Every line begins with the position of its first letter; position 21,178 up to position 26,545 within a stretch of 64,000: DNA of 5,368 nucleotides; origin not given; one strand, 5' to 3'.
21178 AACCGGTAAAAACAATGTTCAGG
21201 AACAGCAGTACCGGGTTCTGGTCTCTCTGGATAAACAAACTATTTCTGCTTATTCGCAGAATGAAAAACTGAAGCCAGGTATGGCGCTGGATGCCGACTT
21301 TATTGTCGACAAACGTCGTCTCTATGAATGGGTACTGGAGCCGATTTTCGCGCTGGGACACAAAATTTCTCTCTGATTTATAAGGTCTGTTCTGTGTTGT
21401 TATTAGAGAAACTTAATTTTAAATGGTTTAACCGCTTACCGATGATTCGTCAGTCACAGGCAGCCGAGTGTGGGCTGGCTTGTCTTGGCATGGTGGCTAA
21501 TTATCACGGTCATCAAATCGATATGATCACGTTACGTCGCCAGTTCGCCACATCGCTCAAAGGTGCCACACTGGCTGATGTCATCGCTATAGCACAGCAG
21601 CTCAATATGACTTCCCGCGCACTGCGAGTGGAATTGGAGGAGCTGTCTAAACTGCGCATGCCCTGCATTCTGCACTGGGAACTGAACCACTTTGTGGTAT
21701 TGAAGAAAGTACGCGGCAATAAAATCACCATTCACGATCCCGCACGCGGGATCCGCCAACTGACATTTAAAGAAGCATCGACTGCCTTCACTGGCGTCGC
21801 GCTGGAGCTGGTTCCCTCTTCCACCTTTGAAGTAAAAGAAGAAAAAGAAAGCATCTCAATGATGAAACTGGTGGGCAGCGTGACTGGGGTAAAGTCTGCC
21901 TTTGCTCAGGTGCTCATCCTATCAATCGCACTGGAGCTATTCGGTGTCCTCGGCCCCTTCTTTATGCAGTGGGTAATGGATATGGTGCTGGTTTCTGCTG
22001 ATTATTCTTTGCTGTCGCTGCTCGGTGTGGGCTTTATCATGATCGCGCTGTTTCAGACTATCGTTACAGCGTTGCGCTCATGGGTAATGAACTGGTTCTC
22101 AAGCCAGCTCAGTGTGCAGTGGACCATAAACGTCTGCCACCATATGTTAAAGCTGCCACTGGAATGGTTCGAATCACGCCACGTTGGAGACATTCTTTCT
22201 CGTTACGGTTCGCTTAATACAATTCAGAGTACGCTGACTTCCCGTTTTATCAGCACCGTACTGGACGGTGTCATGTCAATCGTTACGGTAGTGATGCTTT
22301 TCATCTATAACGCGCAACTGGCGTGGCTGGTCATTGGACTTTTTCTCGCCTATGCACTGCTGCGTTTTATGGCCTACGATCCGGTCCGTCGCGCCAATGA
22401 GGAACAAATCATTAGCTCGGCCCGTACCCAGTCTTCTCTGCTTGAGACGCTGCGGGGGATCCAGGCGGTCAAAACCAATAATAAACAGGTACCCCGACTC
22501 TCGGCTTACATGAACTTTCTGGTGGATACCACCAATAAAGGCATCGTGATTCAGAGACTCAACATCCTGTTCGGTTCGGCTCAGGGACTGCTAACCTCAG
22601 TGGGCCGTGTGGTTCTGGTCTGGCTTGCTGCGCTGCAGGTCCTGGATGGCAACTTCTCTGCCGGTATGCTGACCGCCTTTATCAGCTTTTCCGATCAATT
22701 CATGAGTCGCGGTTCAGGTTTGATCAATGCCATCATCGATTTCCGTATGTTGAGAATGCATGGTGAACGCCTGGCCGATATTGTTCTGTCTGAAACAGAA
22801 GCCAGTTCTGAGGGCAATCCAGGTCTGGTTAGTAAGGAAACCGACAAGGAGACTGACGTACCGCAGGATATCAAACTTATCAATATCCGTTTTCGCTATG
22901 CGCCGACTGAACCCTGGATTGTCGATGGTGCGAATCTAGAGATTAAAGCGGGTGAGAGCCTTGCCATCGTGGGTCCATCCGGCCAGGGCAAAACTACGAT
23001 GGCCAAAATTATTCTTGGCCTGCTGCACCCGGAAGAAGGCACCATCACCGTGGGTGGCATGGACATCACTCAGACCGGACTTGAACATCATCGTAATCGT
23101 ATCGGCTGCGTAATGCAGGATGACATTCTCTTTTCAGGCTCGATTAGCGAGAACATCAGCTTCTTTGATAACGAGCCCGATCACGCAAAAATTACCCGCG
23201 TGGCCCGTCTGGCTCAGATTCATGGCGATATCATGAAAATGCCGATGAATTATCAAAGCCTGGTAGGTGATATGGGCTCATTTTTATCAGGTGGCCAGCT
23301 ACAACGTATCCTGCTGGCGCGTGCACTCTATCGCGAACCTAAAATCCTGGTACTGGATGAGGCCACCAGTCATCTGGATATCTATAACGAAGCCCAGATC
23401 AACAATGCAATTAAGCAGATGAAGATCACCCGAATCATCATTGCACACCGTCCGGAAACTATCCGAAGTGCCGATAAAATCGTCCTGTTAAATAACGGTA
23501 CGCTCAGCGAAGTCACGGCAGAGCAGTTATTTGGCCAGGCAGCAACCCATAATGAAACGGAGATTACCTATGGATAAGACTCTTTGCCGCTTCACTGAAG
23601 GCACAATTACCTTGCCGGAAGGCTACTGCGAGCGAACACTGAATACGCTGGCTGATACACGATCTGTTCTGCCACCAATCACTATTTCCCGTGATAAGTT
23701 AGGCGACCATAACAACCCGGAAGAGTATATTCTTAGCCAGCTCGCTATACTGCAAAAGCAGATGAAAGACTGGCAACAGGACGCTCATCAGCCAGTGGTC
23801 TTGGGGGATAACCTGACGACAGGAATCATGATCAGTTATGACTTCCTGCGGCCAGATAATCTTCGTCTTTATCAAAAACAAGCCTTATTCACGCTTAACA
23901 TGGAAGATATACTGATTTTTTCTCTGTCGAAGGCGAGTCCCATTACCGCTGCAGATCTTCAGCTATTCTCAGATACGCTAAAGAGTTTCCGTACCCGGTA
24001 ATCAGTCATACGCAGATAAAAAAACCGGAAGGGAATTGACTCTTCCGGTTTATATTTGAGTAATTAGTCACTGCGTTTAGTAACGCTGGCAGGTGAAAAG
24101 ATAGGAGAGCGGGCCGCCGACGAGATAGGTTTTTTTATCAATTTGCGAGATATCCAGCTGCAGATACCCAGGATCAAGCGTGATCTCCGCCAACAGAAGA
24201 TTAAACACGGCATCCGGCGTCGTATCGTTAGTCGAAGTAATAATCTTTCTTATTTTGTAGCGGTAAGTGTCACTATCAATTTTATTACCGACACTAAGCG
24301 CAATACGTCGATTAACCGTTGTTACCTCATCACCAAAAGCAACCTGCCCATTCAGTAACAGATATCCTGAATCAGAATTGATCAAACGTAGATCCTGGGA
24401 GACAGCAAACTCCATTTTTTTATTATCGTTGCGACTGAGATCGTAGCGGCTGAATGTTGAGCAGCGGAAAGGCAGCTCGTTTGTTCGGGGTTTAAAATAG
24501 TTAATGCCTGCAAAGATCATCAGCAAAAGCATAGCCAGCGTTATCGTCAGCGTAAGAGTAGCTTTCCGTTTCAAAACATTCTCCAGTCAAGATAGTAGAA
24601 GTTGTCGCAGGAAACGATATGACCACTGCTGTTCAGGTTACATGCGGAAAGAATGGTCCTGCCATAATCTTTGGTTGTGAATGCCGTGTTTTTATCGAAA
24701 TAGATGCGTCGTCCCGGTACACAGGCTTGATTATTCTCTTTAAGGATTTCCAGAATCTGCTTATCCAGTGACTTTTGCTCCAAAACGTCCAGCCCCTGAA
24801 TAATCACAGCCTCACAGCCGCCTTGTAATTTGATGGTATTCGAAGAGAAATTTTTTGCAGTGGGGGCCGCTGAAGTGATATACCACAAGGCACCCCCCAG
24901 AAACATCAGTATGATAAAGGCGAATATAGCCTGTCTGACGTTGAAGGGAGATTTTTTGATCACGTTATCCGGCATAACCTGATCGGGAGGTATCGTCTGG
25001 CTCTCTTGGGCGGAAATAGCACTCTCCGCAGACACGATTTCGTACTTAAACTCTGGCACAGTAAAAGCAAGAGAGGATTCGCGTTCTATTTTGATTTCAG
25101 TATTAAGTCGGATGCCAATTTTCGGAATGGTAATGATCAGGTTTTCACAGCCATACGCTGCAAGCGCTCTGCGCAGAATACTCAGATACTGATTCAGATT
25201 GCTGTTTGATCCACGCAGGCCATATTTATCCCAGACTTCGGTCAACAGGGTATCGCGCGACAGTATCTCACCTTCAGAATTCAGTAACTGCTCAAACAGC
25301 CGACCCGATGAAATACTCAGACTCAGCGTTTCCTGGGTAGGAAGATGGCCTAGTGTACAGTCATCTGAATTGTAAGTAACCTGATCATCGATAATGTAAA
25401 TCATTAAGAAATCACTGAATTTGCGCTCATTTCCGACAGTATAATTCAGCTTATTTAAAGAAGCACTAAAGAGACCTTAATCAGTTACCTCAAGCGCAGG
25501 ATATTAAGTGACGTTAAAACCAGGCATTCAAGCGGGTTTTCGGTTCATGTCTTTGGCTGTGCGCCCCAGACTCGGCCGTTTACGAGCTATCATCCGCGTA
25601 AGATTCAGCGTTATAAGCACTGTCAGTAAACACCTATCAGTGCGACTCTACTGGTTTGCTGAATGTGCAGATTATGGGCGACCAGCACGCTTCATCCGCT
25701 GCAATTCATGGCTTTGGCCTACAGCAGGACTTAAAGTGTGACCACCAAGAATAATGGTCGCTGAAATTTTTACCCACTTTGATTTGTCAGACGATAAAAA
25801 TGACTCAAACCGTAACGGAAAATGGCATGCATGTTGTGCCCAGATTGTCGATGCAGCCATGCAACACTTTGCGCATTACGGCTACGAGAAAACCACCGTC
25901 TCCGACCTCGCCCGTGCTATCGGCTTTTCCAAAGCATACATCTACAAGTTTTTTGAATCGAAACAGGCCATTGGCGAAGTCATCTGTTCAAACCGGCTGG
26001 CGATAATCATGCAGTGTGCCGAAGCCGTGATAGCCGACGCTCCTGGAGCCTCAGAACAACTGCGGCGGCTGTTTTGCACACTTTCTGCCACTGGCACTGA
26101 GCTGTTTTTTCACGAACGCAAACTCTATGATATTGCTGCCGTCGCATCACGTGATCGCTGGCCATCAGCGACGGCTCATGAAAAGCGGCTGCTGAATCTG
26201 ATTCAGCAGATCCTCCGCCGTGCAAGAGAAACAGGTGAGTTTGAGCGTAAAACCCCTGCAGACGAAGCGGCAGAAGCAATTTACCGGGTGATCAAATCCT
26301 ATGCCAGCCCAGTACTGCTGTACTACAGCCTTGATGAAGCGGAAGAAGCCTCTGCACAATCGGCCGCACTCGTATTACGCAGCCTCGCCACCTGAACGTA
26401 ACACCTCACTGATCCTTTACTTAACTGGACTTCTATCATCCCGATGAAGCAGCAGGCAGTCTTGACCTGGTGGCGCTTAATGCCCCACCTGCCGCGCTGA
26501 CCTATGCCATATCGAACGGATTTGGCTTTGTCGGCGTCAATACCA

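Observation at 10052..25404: Composite island: tandem microcin-type precursors, a chaperone-usher fimbrial operon and a self-contained TolC/CvaA/CvaB-type exporter in one co-directional array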

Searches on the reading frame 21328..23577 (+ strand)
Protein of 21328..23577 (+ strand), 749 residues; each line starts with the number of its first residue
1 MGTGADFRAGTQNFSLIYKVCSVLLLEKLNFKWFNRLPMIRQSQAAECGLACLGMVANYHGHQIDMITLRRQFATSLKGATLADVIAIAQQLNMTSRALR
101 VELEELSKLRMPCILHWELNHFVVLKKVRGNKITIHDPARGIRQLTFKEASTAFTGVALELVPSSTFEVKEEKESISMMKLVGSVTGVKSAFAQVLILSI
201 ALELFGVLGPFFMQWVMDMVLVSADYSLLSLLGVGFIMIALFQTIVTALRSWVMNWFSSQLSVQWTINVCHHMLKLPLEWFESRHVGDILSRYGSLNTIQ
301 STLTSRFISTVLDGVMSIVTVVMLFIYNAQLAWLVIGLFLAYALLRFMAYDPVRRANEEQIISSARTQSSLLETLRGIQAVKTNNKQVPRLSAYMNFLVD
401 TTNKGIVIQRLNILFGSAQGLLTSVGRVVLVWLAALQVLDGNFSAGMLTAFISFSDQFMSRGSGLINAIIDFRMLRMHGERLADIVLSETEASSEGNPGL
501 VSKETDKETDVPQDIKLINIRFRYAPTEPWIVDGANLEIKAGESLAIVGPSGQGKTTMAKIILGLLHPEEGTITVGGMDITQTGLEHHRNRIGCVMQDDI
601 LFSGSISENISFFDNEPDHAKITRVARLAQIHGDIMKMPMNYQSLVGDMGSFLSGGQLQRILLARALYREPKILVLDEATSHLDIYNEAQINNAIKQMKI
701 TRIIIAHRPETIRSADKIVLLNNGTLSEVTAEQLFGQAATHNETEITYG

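Call 3: search_protein_families(library=pfam, proteins=[window:21328-23577:+], max_evalue=0.01)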
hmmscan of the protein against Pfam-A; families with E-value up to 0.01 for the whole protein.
window:21328-23577:+ (749 aa): 7 families
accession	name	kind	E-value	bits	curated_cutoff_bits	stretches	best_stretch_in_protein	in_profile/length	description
PF00664.28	ABC_membrane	-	3.3e-36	125.8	28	1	195-460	4-272/274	ABC transporter transmembrane region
PF03412.21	Peptidase_C39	-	6.3e-36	123.6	22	1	37-165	2-132/133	Peptidase C39 family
PF00005.33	ABC_tran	-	2.9e-31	109.3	25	1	533-681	2-137/137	ABC transporter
PF02463.25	SMC_N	-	1e-06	28.8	40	1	409-720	135-210/220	RecF/RecN/SMC N terminal domain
PF13401.12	AAA_22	-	0.0033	18.2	27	0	543-683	6-96/130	AAA domain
PF00270.35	DEAD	-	0.0069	16.6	26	0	656-701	103-147/167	DEAD/DEAH box helicase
PF00004.35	AAA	-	0.0081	17.1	21.2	0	547-585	3-39/131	ATPase family associated with various cellular activities (AAA)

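Call 19: find_related_loci(query=window:21445-23577:+, collection=genome_contigs, flank=10000)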
Query window:21445-23577:+ (710 aa) in genome_contigs; peptide patterns used: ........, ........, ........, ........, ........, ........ (x = any residue, [..] = any of these).
114 stretches matched a pattern; 26 encode a relative of the query (tblastn E <= 1e-3); 25 distinct loci.
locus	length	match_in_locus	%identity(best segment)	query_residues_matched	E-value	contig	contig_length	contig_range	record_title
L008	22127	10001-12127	98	1-709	0e+0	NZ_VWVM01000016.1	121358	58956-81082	Candidatus Pantoea gossypiicola isolate B_8 Scaffold_16, whole genome shotgun sequence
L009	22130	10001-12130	93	1-710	0e+0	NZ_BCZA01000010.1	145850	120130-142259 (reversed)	Pantoea agglomerans NBRC 102470, whole genome shotgun sequence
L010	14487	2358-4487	95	1-710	0e+0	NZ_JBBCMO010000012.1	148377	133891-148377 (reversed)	Pantoea sp. AS142 contig00012, whole genome shotgun sequence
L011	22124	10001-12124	89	1-708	0e+0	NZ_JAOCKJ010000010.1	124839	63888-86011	Pantoea sp. GD03673 10, whole genome shotgun sequence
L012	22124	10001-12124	89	1-710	0e+0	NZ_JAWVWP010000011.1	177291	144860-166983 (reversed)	Erwinia sp. MMLR14_017 MMLR14_017.c_10, whole genome shotgun sequence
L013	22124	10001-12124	87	1-710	0e+0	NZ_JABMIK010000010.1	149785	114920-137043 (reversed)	Pantoea sp. KPR_PJ PJ_NODE_10_length_149785_cov_58.293425, whole genome shotgun sequence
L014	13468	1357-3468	88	1-706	0e+0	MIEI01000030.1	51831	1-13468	Pantoea brenneri strain LMG 5343 LMG_5343_Contig0030_, whole genome shotgun sequence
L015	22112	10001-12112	86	1-706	0e+0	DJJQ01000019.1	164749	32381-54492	MAG TPA_asm: Candidatus Pantoea astica isolate UBA6564 UBA6564_contig_158, whole genome shotgun sequence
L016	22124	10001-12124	86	1-710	0e+0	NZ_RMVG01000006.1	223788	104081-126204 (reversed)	Candidatus Pantoea deserta isolate RIT388 6, whole genome shotgun sequence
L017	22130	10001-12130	99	1-710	0e+0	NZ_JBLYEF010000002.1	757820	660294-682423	Pantoea sp. R13S299 contig_2, whole genome shotgun sequence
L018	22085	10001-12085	77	1-700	0e+0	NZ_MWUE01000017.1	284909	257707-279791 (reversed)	Pantoea latae strain AS1 16__len__284909, whole genome shotgun sequence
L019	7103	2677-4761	73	1-699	0e+0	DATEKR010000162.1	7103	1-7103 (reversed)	MAG TPA_asm: Enterobacteriaceae bacterium isolate SMAG_U8895 k141_1153765, whole genome shotgun sequence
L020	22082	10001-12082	73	1-698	0e+0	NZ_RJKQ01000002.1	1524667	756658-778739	Enterobacter sp. BIGb0383 Ga0304806_102, whole genome shotgun sequence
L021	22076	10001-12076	45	1-696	0e+0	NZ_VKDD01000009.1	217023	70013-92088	Thalassomonas sp. M1454 scaffold9, whole genome shotgun sequence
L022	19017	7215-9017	80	147-610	1e-110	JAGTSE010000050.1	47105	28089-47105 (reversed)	MAG: Proteobacteria bacterium isolate CTSoil_132 scaffold_150, whole genome shotgun sequence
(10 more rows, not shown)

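Call 25: search_protein_families(library=pfam, proteins=[L020:922-1812:+, L020:1739-2713:+, L020:2726-3853:+, L020:3819-5156:+, L020:5195-6355:+, L020:12107-12541:+, L020:13433-14269:-, L020:14748-15923:+, L020:12961-13449:+], max_evalue=0.001)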
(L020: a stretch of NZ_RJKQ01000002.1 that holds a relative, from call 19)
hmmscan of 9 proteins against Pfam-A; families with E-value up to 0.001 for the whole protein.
L020:922-1812:+ (296 aa): 1 family
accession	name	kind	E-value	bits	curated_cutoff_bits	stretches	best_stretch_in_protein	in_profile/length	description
PF00528.27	BPD_transp_1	-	7.4e-15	55.6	26.4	1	86-274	7-170/184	Binding-protein-dependent transport system inner membrane component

L020:1739-2713:+ (324 aa): 1 family
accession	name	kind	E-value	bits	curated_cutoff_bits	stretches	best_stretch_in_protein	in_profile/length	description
PF00528.27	BPD_transp_1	-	6.5e-15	55.8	26.4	1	142-317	8-182/184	Binding-protein-dependent transport system inner membrane component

L020:2726-3853:+ (375 aa): 3 families
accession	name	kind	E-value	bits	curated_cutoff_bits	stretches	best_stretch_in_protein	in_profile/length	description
PF00005.33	ABC_tran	-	4e-31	108.9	25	1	21-162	2-136/137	ABC transporter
PF17912.7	OB_MalK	-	5.2e-06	27.7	27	1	241-293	1-51/53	MalK OB fold domain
PF03215.21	Rad17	-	0.00075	19.9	23.8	0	28-57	43-72/186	Rad17 P-loop domain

L020:3819-5156:+ (445 aa): 2 families
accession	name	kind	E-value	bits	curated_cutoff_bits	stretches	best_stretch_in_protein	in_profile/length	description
PF01547.30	SBP_bac_1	-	3.1e-33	116.5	26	1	62-349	13-305/307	Bacterial extracellular solute-binding protein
PF13416.11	SBP_bac_8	-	8.1e-23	82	27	1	61-367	1-266/279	Bacterial extracellular solute-binding protein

L020:5195-6355:+ (386 aa): 2 families
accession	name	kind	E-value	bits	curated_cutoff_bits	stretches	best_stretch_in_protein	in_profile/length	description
PF14583.12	Pectate_lyase22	-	2.6e-190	632.6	30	1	13-386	3-382/386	Oligogalacturonate lyase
PF07676.18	PD40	-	1.1e-07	32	20.9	0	360-382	14-37/38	WD40-like Beta Propeller Repeat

L020:12107-12541:+ (144 aa): 1 family
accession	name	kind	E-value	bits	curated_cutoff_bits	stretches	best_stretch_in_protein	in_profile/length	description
PF08786.17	DcrB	-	2.6e-27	95.9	27.2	1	10-139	1-127/127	DcrB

L020:13433-14269:- (278 aa): 1 family
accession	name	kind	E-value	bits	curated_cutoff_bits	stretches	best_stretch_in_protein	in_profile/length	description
PF04962.18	KduI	-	3.3e-37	128.7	23.9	1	32-273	9-261/262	KduI/IolB family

L020:14748-15923:+ (391 aa): 2 families
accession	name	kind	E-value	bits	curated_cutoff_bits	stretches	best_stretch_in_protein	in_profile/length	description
PF14583.12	Pectate_lyase22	-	6.3e-203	674.1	30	1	1-383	1-383/386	Oligogalacturonate lyase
PF07676.18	PD40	-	7.7e-11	42.1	20.9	1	356-379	14-38/38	WD40-like Beta Propeller Repeat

L020:12961-13449:+ (162 aa): 0 families

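Call 54: search_protein_families(library=ncbifam, proteins=[window:21445-23577:+], max_evalue=0.001)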
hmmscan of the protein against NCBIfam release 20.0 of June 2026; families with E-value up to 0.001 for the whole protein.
window:21445-23577:+ (710 aa): 186 families (the best 25 are shown)
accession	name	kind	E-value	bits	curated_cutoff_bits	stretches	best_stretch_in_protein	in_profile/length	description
TIGR03796.1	NHLM_micro_ABC1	equivalog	9.7e-146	486.8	853.3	1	3-690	7-692/710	NHLP family bacteriocin export ABC transporter peptidase/permease/ATPase subunit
TIGR01846.1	type_I_sec_HlyB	subfamily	5.1e-130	434.9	725.55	1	10-690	1-672/694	type I secretion system permease/ATPase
TIGR01193.1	bacteriocin_ABC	subfamily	4.4e-107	359.3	523.85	1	5-690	3-689/708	peptide cleavage/export ABC transporter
TIGR03797.1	NHLM_micro_ABC2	equivalog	2.2e-99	333.9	709.4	1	31-690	20-665/686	NHLP bacteriocin export ABC transporter permease/ATPase subunit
TIGR03375.1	type_I_sec_LssB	subfamily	2.6e-99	333.4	693.1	1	11-687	4-679/696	type I secretion system permease/ATPase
TIGR02204.1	MsbA_rel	hypoth_equivalog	2.5e-77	260.9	780.4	1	171-691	38-556/576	ABC transporter, permease/ATP-binding protein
NF052233.1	CphA_assoc_ABC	equivalog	1.4e-74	251.8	880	1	125-693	158-726/766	cyanophycin metabolism-associated ABC transporter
TIGR02203.1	MsbA_lipidA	equivalog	8.9e-73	245.7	602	1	158-690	18-549/572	lipid A export permease/ATP-binding protein MsbA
TIGR01842.1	type_I_sec_PrtD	subfamily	5.7e-72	243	510.15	1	147-690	2-534/544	type I secretion system permease/ATPase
TIGR00958.1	3a01208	subfamily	9.9e-70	235.6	874.6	1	129-696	139-701/711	antigen peptide transporter 2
NF045998.1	cleave_ABC_plasm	equivalog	3e-69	234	500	1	3-666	2-655/673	Mbov_0121 family peptidase domain-containing ABC transporter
NF010178.0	PRK13657.1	equivalog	7.1e-63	212.9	733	1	150-690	18-550/588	glucan ABC transporter ATP-binding protein/ permease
NF045513.1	HepA_fam_ABC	equivalog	9.2e-62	209.3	725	1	175-690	77-589/610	heterocyst formation ABC transporter subunit HepA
NF008381.0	PRK11176.1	equivalog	1.8e-59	201.6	867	1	174-691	48-560/582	lipid A ABC transporter ATP-binding protein/permease MsbA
NF050066.1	LPSTprtrPglK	equivalog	2.8e-56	191.1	1000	1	175-685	58-558/558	BC-type lipopolysaccharide transporter PglK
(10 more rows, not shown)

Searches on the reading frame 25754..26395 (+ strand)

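Call 4: search_protein_families(library=pfam, proteins=[window:25754-26395:+], max_evalue=0.01)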
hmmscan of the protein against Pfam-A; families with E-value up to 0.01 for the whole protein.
window:25754-26395:+ (213 aa): 5 families
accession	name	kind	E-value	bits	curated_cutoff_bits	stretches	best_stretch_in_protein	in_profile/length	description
PF00440.29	TetR_N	-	2.7e-13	49.9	24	1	31-73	1-43/47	Bacterial regulatory proteins, tetR family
PF17935.6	TetR_C_27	-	1.7e-10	41.4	26.1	1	99-201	1-102/106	Tetracyclin repressor-like, C-terminal domain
PF16925.10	TetR_C_13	-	0.0018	19.1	27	1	140-197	46-103/109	Tetracyclin repressor-like, C-terminal domain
PF18598.6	TetR_C_36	-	0.002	18.5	33.7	1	141-184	44-87/111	Tetracyclin repressor-like, C-terminal domain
PF19776.5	DUF6262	-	0.0034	18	29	1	44-79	31-66/110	Family of unknown function (DUF6262)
